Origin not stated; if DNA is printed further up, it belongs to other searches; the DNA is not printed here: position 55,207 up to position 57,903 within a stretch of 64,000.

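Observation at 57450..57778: hdrA: perfectly placed ATG followed by an in-frame TAG at codon 5; conserved N-terminal Fe-S domain lies upstream of the first canonical start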

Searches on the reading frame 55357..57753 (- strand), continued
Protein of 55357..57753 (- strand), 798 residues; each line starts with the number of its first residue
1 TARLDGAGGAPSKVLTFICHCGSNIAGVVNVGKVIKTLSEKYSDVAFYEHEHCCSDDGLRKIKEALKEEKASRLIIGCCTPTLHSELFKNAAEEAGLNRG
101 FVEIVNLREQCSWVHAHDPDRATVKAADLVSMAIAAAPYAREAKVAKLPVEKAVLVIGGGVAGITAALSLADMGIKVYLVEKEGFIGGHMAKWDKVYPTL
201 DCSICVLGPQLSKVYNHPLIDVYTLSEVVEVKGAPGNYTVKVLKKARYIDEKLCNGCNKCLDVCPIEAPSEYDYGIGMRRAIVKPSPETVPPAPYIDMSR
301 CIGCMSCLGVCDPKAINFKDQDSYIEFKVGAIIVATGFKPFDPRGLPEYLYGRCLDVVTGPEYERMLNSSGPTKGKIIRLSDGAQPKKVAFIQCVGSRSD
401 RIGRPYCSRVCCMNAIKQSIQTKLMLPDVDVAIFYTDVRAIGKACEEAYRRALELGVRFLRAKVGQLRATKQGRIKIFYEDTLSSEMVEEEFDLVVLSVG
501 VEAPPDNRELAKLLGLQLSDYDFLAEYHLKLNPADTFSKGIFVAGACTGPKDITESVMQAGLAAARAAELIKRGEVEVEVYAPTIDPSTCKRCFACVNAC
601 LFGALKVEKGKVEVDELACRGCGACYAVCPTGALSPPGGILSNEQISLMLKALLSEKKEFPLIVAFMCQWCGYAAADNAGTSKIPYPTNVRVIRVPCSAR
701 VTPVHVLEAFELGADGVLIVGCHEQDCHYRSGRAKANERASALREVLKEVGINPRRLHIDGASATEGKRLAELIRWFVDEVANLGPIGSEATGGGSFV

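Call 17: find_encoding_contigs(protein=P0121, flank=3000, max_places=4)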
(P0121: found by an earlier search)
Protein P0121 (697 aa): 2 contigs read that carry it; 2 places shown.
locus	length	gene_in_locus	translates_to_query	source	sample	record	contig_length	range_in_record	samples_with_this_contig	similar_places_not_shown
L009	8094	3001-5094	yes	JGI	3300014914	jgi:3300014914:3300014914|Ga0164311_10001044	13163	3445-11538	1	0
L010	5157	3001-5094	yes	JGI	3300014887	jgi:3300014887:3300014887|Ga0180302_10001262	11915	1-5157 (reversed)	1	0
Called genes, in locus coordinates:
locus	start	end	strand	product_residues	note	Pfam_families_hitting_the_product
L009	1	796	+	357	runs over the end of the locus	PF04055:Radical_SAM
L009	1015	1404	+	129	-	PF12838:Fer4_7 (faint), PF13187:Fer4_9 (faint), PF14697:Fer4_21 (faint), PF00037:Fer4, PF12797:Fer4_2 (weak), PF12837:Fer4_6, PF13237:Fer4_10 (weak)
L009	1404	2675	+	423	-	PF00384:Molybdopterin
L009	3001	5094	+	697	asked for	PF00890:FAD_binding_2 (weak), PF01134:GIDA (weak), PF01266:DAO (weak), PF12831:FAD_oxidored, PF13450:NAD_binding_8 (weak), PF13187:Fer4_9 (weak), PF13237:Fer4_10 (weak), PF02662:FlpD, +11 more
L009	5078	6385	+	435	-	PF14697:Fer4_21 (weak), PF00037:Fer4, PF12838:Fer4_7, PF13187:Fer4_9, PF00037:Fer4, PF12838:Fer4_7, PF00037:Fer4, PF12838:Fer4_7, +15 more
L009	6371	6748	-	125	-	PF01568:Molydop_binding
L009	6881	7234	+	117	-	-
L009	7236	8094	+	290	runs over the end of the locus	PF02754:CCG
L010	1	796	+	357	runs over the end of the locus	PF04055:Radical_SAM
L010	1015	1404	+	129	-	PF12838:Fer4_7 (faint), PF13187:Fer4_9 (faint), PF14697:Fer4_21 (faint), PF00037:Fer4, PF12797:Fer4_2 (weak), PF12837:Fer4_6, PF13237:Fer4_10 (weak)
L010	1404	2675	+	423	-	PF00384:Molybdopterin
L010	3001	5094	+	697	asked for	PF00890:FAD_binding_2 (weak), PF01134:GIDA (weak), PF01266:DAO (weak), PF12831:FAD_oxidored, PF13450:NAD_binding_8 (weak), PF13187:Fer4_9 (weak), PF13237:Fer4_10 (weak), PF02662:FlpD, +11 more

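Call 21: find_related_loci(query=A2, collection=genome_contigs, flank=2500)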
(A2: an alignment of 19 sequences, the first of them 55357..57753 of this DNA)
Query A2 (798 aa) in genome_contigs; peptide patterns used: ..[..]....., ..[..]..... (x = any residue, [..] = any of these).
599 stretches matched a pattern (row limit reached: there are more); 527 encode a relative of the query (tblastn E <= 1e-3); the best 80 are kept; 80 distinct loci.
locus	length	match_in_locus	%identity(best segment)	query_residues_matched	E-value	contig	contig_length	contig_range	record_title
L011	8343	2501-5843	81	10-790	0e+0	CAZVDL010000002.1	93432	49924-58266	MAG TPA_asm: uncultured Nitrososphaerota archaeon isolate SRP141552_co1_137 genome assembly, contig: NODE_62_length_9343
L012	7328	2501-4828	70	13-790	0e+0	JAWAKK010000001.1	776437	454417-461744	MAG: Candidatus Nezhaarchaeales archaeon isolate SRBZ-1_201901_bins_7 SRBZ-1_201901_bins_7_scaffold_1, whole genome shot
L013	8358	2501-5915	69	13-790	0e+0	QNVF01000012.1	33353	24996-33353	MAG: Candidatus Nezhaarchaeota archaeon WYZ-LMO8 Nezharchaeota_archaeon_WYZ-LMO8_contig-12, whole genome shotgun sequenc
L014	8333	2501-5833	68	11-790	0e+0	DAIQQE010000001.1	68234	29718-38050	MAG TPA_asm: Candidatus Nezhaarchaeales archaeon isolate CTOTU25735 NODE_17_length_68234_cov_10.555347, whole genome sho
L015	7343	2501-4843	64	13-794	0e+0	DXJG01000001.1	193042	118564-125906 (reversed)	MAG TPA_asm: Candidatus Baldrarchaeota archaeon isolate MAG_95 contig_2059, whole genome shotgun sequence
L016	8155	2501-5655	59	8-790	0e+0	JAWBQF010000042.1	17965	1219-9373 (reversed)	MAG: Candidatus Methanomethylicia archaeon isolate JZ-1_201705_bins_15 JZ-1_201705_bins_15_scaffold_42, whole genome sho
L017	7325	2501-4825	57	12-790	0e+0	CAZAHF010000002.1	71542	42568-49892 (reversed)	MAG TPA_asm: uncultured Candidatus Bathyarchaeia archaeon isolate binchicken_co184_336 genome assembly, contig: NODE_361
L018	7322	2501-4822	57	13-790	0e+0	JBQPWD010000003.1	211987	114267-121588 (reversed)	MAG: Candidatus Bathyarchaeota archaeon isolate SZTDM_202302_bins_159 SZTDM_202302_bins_159_scaffold_3, whole genome sho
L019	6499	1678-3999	56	13-790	0e+0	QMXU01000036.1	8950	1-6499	MAG: Candidatus Hecatellales archaeon isolate B35_G15 B35_Guay15_scaffold_02321, whole genome shotgun sequence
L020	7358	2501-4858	52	4-790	0e+0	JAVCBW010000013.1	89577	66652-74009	MAG: Thermoproteota archaeon isolate Kor3 Kor3_51, whole genome shotgun sequence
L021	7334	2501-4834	53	12-790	0e+0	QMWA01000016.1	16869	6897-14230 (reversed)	MAG: Thermoproteota archaeon isolate B14_G2 B14_Guay2_scaffold_00539, whole genome shotgun sequence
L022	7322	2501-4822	49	17-790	0e+0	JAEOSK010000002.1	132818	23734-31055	MAG: Candidatus Hermodarchaeum yapensis isolate Yap4.bin9.105 contig-145_26, whole genome shotgun sequence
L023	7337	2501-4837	51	13-790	0e+0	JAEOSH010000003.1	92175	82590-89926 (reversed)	MAG: Candidatus Baldrarchaeum yapensis isolate Yap30.bin9.72 contig_6, whole genome shotgun sequence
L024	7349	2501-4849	48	10-792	0e+0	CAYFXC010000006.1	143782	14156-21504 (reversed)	MAG TPA_asm: uncultured archaeon isolate ERP108616_co2_263 genome assembly, contig: NODE_55_length_143782_cov_5.512792,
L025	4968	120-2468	49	10-792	0e+0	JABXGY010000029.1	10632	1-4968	MAG: archaeon isolate H03M_Hermod_104 h03m_104_k127_253656, whole genome shotgun sequence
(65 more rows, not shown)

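Call 39: search_solved_structures(query=window:55357-57753:-, show_alignments=1, max_evalue=1e-10)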
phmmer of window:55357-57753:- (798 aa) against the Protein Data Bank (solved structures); distinct sequences matched with E-value up to 1e-10: 12.
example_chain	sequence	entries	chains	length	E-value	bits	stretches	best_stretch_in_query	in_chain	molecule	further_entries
5odc_A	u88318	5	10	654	3.4e-185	620.6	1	14-635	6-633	Heterodisulfide reductase, subunit A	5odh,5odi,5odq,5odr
8rvu_a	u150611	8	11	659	3.8e-185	620.4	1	13-656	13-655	H(2):CoB-CoM heterodisulfide,ferredoxin reductase subunit A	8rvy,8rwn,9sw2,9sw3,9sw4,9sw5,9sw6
8rvv_A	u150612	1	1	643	2.4e-184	617.8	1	13-652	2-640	H(2):CoB-CoM heterodisulfide,ferredoxin reductase subunit A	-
9sfi_A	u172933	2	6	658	3.5e-156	524.6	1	13-654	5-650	CoB--CoM heterodisulfide reductase iron-sulfur subunit A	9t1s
7bkb_A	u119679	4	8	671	1e-146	493.3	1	13-635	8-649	CoB--CoM heterodisulfide reductase iron-sulfur subunit A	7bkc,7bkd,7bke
6tjr_A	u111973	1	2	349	3.5e-49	170.7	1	331-570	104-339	Fumarate reductase/succinate dehydrogenase flavoprotein domain protein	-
9sw2_D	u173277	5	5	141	6e-38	133.6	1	663-787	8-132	F420-non-reducing hydrogenase iron-sulfur subunit D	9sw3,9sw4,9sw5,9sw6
8rvu_F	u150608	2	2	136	6.1e-34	120.3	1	661-787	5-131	Methyl viologen-reducing hydrogenase, subunit D-related protein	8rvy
8rvv_F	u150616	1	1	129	1.4e-33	119.2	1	661-787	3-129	Methyl viologen-reducing hydrogenase, subunit D-related protein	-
5odc_D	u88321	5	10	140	4e-33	117.6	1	661-787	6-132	Methyl-viologen reducing hydrogenase subunit D | Methyl-viologen reducing hydrogenase, subunit D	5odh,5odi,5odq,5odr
7bkb_F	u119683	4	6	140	3.2e-30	108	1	661-786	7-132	F420-non-reducing hydrogenase subunit D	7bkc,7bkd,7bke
9sfi_K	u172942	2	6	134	4.5e-26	94.3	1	661-787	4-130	F420-non-reducing hydrogenase subunit delta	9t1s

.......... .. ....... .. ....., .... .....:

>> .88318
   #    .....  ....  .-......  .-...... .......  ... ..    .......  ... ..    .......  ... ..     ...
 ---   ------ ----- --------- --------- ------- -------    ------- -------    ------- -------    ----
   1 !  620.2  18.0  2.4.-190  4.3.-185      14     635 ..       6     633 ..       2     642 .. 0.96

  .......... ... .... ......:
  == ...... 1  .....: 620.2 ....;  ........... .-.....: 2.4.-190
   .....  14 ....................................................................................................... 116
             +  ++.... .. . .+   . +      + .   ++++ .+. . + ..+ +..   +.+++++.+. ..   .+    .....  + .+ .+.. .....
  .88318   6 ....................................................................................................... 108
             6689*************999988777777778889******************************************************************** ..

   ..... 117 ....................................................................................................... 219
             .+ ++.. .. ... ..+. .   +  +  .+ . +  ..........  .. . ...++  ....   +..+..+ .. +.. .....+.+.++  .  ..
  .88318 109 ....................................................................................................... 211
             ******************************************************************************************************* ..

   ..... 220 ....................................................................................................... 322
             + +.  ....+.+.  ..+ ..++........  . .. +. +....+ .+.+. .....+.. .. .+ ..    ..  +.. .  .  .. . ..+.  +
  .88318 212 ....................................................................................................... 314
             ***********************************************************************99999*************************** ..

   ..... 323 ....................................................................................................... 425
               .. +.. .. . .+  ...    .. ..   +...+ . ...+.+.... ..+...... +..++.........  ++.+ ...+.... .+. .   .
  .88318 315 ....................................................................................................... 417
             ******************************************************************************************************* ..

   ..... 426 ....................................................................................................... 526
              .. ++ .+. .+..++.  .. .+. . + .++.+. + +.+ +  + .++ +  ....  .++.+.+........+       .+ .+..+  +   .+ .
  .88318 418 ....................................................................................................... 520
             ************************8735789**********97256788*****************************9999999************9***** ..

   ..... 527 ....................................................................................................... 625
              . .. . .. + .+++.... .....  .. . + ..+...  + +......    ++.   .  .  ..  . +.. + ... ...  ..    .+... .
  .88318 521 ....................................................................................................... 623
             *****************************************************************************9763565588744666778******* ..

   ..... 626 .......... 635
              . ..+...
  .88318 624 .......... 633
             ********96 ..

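Call 44: search_protein_families(library=ncbifam, proteins=[window:55357-57753:-], max_evalue=0.00001)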
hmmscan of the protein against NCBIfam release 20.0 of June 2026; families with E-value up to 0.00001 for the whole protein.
window:55357-57753:- (798 aa): 51 families (the best 25 are shown)
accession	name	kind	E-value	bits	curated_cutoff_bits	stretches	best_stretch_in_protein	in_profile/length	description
NF040770.1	hetero_SS_HdrA2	exception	3.5e-297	987.7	1100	1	16-790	4-777/777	CoB-CoM heterodisulfide reductase HdrA2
NF041891.1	hdrA_Methbact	equivalog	2e-189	631.4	1300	1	13-782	2-759/762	ferredoxin:CoB-CoM heterodisulfide reductase subunit HdrA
NF041778.1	hetero_SS_HdrA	equivalog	1.3e-183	611.9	1400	1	13-721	7-714/771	ferredoxin:CoB-CoM heterodisulfide reductase subunit HdrA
NF045873.1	F420_non_VhuD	exception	2.4e-32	111.8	215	1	661-786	2-127/132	F420-non-reducing hydrogenase iron-sulfur subunit VhuD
TIGR02700.1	flavo_MJ0208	hypoth_equivalog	1.3e-14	54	251.35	1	582-634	142-194/234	dihydromethanopterin reductase (acceptor)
NF043069.1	T4HPD_activ_SAM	equivalog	1.1e-12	48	425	1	588-644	51-107/299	trans-4-hydroxy-L-proline dehydratase activase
NF040864.1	HgcB_ferredoxin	equivalog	2.9e-11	43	99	1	584-641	10-68/93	mercury methylation ferredoxin HgcB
TIGR04041.1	activase_YjjW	hypoth_equivalog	4.3e-11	42.7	250.2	1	588-633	41-86/276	YjjW family glycine radical enzyme activase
NF058577.1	FdxA_fam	equivalog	7e-11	42.1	65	1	588-633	7-52/52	4Fe-4S ferredoxin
NF009410.0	PRK12771.1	subfamily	2.2e-10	39.8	516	1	147-190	134-177/566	NAD(P)-binding protein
TIGR02179.1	PorD_KorD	subfamily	2.4e-10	40.4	60.05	1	580-634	17-72/78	2-oxoacid:acceptor oxidoreductase, delta subunit, pyruvate/2-ketoisovalerate family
TIGR00402.1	napF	equivalog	3.2e-10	40.1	102.2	1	588-640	35-90/149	ferredoxin-type protein NapF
NF042909.1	FMH_DH_FwdF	exception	5.6e-10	38.8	375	1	583-637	220-277/336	tungsten-dependent formylmethanofuran dehydrogenase subunit FwdF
NF038196.1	ferrodoxin_EFR1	subfamily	1.2e-09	38.6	75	1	588-634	184-229/242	EFR1 family ferrodoxin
NF045874.1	Vhu_polyferre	exception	1.2e-09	37.4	600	1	588-632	30-74/381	F420-non-reducing hydrogenase associated-polyferredoxin VhuB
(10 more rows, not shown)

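Call 51: find_encoding_contigs(protein=P0123, flank=1500, max_places=3)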
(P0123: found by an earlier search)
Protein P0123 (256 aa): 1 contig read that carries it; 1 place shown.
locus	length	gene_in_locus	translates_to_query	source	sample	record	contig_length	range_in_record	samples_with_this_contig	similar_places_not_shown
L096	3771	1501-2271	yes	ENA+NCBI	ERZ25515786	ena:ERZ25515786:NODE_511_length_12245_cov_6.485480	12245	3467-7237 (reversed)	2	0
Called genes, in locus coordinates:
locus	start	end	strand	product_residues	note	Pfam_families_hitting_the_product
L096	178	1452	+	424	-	PF00890:FAD_binding_2 (weak), PF01134:GIDA (weak), PF01266:DAO (weak), PF07992:Pyr_redox_2 (weak), PF12831:FAD_oxidored, PF13450:NAD_binding_8 (weak), PF00037:Fer4 (weak), PF13187:Fer4_9, +5 more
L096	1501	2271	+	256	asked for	PF12797:Fer4_2 (faint), PF13237:Fer4_10, PF12838:Fer4_7, PF13187:Fer4_9 (weak), PF14697:Fer4_21 (weak), PF00037:Fer4, PF12837:Fer4_6 (weak), PF02662:FlpD, +2 more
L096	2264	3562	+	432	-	PF14697:Fer4_21 (weak), PF00037:Fer4, PF12838:Fer4_7, PF13187:Fer4_9, PF00037:Fer4, PF12838:Fer4_7, PF00037:Fer4, PF12838:Fer4_7, +15 more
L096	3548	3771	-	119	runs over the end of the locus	PF01568:Molydop_binding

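Call 61: find_encoding_contigs(protein=P0005, flank=2500, max_places=4)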
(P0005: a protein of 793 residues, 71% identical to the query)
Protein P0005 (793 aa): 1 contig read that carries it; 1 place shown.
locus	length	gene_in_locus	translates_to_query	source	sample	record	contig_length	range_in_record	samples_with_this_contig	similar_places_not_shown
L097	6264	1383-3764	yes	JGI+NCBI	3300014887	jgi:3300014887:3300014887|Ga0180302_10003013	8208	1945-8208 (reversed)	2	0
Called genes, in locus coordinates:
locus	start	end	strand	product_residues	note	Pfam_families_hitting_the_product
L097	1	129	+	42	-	?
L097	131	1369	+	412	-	PF00205:TPP_enzyme_M (faint)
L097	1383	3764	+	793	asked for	PF00890:FAD_binding_2 (weak), PF01134:GIDA (weak), PF01266:DAO (weak), PF12831:FAD_oxidored, PF12838:Fer4_7, PF13187:Fer4_9, PF13237:Fer4_10, PF02662:FlpD, +14 more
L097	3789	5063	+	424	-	PF00037:Fer4, PF12837:Fer4_6 (weak), PF12838:Fer4_7, PF13187:Fer4_9, PF12838:Fer4_7, PF00037:Fer4, PF12838:Fer4_7, PF00037:Fer4, +13 more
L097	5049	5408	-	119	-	PF01568:Molydop_binding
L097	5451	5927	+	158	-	PF13183:Fer4_8, PF13237:Fer4_10 (faint), PF12838:Fer4_7 (weak), PF13187:Fer4_9, PF13534:Fer4_17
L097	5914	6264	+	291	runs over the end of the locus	PF02754:CCG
